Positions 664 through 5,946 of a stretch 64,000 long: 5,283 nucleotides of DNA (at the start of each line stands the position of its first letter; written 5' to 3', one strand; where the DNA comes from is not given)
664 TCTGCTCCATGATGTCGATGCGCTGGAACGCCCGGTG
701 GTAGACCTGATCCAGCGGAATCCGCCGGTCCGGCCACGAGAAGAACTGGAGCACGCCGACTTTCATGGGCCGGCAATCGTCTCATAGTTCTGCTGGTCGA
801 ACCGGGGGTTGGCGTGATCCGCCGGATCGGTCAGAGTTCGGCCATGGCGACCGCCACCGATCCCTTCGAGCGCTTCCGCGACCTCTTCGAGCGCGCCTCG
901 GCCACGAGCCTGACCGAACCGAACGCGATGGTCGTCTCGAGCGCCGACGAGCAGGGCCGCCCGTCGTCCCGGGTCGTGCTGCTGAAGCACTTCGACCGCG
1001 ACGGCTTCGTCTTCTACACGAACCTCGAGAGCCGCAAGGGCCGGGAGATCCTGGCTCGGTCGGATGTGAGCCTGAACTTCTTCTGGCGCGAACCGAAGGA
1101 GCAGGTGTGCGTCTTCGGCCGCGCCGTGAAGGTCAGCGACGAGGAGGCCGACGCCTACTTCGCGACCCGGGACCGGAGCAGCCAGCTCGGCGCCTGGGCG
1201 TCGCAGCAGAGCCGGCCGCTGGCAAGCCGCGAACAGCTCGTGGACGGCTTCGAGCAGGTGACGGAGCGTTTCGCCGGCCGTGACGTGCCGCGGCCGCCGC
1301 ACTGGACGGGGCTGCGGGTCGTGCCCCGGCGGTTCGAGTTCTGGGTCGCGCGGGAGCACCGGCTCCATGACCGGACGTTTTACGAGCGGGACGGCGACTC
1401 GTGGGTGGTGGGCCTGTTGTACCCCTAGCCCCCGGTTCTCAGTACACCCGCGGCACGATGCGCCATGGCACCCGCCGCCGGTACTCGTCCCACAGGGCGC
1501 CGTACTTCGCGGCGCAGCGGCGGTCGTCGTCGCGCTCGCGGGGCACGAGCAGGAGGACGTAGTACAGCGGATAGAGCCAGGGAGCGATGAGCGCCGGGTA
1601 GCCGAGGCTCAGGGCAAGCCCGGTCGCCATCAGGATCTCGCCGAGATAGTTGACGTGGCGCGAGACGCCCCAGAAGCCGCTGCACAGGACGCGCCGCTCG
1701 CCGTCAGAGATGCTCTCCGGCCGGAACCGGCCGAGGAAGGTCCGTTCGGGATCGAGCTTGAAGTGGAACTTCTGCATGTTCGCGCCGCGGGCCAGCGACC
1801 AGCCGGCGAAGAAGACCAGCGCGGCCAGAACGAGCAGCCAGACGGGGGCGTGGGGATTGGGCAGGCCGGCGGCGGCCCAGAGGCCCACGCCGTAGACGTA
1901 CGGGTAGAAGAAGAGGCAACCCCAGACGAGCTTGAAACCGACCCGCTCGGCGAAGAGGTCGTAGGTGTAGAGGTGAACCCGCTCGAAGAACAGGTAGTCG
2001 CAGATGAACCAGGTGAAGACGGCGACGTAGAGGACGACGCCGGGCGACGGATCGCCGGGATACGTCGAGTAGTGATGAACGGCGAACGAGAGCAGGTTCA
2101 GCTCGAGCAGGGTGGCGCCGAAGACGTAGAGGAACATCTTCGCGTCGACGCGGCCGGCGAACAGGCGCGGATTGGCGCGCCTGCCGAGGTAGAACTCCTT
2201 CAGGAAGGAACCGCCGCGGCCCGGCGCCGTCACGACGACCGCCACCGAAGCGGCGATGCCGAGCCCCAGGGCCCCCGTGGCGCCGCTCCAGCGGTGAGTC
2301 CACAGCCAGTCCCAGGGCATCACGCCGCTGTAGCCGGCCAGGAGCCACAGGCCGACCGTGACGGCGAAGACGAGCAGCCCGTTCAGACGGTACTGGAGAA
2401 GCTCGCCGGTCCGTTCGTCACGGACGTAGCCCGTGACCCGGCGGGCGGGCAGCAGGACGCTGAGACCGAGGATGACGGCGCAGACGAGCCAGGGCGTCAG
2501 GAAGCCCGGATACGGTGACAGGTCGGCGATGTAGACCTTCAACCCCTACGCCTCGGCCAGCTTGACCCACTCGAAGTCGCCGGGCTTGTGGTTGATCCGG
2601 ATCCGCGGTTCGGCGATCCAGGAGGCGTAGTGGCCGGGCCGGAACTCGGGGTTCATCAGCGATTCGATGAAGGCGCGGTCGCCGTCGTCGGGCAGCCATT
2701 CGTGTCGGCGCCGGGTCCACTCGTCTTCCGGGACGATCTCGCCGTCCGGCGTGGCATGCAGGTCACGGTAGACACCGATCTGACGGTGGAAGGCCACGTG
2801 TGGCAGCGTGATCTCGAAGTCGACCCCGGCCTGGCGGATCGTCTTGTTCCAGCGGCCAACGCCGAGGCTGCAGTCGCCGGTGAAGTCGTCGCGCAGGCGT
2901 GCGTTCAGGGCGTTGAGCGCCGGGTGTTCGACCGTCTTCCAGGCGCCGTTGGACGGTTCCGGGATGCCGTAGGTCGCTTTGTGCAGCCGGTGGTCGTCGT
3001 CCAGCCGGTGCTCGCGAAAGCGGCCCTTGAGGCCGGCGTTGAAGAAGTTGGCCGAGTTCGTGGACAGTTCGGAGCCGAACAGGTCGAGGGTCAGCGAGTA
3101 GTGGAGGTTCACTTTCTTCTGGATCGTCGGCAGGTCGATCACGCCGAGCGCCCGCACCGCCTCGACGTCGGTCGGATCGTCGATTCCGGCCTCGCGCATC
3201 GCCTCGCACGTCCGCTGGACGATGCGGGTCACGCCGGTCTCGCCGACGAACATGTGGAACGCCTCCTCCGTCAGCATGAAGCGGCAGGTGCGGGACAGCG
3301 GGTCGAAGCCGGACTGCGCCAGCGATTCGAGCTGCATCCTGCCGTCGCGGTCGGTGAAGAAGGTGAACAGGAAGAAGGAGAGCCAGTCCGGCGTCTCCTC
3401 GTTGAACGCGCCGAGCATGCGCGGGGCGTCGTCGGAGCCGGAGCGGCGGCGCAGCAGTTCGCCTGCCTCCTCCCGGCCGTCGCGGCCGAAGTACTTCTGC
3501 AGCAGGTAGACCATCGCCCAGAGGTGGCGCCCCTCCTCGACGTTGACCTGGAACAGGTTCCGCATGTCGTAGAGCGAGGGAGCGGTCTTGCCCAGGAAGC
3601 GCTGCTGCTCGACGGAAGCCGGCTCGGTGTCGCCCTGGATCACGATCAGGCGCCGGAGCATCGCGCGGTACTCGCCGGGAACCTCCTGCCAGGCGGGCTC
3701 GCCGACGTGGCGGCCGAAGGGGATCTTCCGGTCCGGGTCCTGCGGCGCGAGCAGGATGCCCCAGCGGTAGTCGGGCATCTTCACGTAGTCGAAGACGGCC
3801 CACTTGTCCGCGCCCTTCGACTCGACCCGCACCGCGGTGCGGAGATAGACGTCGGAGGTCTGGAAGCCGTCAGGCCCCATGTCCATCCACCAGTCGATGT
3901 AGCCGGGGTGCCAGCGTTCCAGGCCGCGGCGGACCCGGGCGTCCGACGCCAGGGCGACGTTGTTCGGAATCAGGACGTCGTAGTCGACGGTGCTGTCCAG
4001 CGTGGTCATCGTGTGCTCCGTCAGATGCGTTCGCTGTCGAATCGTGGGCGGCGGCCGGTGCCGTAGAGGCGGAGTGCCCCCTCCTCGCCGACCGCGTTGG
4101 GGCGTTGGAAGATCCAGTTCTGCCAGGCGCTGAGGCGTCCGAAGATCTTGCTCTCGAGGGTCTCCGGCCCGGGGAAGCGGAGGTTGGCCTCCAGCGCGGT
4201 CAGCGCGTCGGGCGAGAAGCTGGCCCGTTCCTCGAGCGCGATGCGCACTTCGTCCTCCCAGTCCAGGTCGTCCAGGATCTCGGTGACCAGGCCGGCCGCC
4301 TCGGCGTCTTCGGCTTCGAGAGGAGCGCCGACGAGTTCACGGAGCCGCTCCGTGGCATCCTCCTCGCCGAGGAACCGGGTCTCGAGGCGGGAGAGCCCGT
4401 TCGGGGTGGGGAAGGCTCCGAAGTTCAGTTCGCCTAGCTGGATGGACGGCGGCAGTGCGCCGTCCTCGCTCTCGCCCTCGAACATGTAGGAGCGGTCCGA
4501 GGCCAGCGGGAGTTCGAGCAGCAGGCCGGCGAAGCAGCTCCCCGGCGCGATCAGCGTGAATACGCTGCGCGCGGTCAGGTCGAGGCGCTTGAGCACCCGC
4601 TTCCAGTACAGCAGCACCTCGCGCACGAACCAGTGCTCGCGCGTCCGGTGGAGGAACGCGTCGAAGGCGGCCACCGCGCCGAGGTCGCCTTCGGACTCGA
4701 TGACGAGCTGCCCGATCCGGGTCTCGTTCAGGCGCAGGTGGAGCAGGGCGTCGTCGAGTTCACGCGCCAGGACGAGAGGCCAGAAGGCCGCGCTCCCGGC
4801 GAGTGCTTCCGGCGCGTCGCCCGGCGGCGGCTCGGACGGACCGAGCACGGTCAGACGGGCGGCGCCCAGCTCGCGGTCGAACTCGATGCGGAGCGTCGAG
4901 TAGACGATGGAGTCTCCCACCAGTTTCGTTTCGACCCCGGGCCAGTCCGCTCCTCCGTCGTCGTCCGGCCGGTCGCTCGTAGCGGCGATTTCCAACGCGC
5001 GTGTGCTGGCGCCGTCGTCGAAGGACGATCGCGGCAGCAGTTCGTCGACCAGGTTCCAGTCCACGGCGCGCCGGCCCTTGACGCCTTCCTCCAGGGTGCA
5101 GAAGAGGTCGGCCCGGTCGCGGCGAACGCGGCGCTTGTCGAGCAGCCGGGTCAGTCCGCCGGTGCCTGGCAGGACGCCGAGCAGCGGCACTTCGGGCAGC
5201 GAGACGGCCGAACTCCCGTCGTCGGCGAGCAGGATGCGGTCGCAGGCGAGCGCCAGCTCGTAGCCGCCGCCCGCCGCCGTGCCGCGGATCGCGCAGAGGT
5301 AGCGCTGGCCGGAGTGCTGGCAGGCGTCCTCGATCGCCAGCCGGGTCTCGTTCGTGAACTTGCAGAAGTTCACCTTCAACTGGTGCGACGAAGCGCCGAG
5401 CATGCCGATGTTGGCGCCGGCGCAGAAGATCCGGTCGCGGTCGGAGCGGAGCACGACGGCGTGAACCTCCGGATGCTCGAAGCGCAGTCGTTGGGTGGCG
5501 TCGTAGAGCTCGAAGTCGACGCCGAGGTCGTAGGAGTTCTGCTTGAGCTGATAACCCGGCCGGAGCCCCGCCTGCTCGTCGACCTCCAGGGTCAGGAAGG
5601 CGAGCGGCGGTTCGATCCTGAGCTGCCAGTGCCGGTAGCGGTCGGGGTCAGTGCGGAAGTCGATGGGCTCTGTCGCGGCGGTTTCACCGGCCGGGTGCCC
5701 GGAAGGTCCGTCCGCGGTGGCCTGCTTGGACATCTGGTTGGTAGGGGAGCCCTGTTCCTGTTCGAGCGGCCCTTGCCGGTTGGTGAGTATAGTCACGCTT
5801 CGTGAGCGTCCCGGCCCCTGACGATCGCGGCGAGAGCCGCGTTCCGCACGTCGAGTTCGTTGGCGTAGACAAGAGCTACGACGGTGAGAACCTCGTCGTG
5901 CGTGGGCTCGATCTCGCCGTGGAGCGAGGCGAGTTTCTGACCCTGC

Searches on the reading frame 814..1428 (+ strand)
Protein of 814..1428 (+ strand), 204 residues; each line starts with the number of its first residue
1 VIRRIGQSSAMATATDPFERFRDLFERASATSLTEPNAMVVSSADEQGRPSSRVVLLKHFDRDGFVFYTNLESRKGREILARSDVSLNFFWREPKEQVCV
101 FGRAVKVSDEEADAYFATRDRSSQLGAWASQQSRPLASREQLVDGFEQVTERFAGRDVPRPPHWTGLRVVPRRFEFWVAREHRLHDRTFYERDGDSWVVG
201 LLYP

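Call 63: search_protein_families(library=pfam, proteins=[window:814-1428:+], max_evalue=0.0001)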
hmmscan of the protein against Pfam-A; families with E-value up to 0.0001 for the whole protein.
window:814-1428:+ (204 aa): 2 families
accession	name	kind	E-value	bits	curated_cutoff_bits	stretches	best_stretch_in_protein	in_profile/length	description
PF01243.27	PNPOx_N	-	3.7e-25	89.1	28.1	1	29-150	5-117/120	Pyridoxamine 5'-phosphate oxidase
PF10590.14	PNP_phzG_C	-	2.5e-15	56.5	27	1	164-204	1-42/42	Pyridoxine 5'-phosphate oxidase C-terminal dimerisation region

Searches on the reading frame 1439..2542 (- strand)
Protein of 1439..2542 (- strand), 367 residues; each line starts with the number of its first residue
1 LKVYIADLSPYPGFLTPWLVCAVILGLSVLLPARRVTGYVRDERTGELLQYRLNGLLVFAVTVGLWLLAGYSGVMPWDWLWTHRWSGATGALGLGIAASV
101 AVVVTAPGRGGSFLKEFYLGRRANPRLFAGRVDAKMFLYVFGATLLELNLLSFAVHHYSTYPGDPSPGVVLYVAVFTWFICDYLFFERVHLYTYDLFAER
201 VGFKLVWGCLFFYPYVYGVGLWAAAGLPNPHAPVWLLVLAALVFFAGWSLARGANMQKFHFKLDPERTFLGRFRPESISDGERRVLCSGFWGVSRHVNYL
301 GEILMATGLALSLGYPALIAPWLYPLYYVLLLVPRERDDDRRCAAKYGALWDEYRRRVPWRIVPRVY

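Call 63: search_protein_families(library=pfam, proteins=[window:1439-2542:-], max_evalue=0.0001)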
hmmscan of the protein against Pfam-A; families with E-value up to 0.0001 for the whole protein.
window:1439-2542:- (367 aa): 2 families
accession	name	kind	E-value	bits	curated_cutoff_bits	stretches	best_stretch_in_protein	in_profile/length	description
PF01222.22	ERG4_ERG24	-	3.4e-49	168.2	27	1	18-367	75-432/432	Ergosterol biosynthesis ERG4/ERG24 family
PF06966.17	DUF1295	-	5.4e-06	26.5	20.4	1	232-311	116-181/235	Protein of unknown function (DUF1295)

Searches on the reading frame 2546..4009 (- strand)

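Call 63: search_protein_families(library=pfam, proteins=[window:2546-4009:-], max_evalue=0.0001)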
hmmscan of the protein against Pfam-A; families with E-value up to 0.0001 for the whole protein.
window:2546-4009:- (487 aa): 1 family
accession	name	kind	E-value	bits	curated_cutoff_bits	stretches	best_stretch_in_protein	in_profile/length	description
PF05138.18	PaaA_PaaC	-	6.5e-06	26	28.5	1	110-272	10-168/263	Phenylacetic acid catabolic protein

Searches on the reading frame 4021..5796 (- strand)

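Call 63: search_protein_families(library=pfam, proteins=[window:4021-5796:-], max_evalue=0.0001)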
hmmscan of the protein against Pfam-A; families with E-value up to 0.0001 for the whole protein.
window:4021-5796:- (591 aa): 2 families
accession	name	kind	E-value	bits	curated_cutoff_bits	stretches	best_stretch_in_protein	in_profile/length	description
PF00378.25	ECH_1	-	3.8e-27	95.7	27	2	86-273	17-193/251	Enoyl-CoA hydratase/isomerase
PF16113.10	ECH_2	-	6.3e-07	29.6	27.2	1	107-216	32-137/335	Enoyl-CoA hydratase/isomerase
